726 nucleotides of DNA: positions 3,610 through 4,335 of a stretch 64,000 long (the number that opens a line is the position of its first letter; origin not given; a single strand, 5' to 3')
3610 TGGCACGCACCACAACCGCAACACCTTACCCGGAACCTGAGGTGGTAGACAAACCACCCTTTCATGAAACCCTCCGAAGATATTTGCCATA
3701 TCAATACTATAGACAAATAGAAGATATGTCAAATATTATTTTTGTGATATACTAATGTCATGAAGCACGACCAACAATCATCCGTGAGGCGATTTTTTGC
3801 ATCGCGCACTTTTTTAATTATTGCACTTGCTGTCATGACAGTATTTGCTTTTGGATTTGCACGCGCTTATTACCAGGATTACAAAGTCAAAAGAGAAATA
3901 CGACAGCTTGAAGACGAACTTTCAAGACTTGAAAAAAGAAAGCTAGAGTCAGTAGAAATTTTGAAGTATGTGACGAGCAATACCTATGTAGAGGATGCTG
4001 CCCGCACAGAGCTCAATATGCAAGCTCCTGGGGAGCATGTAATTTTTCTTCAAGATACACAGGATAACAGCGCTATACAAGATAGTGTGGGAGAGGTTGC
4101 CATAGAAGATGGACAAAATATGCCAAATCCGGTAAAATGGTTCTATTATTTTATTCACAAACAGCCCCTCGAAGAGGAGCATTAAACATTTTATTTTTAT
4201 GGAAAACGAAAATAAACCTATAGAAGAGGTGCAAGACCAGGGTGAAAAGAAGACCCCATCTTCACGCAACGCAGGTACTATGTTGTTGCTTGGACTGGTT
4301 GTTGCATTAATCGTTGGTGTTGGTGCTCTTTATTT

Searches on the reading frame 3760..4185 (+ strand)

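Call 60: search_protein_families(library=pfam, proteins=[window:3760-4185:+], max_evalue=0.001)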
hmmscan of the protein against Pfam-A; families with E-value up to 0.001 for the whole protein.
window:3760-4185:+ (141 aa): 1 family
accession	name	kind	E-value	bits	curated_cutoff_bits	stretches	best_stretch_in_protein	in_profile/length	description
PF04977.20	DivIC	-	3.5e-08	33.6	28.9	1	23-95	2-75/80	Septum formation initiator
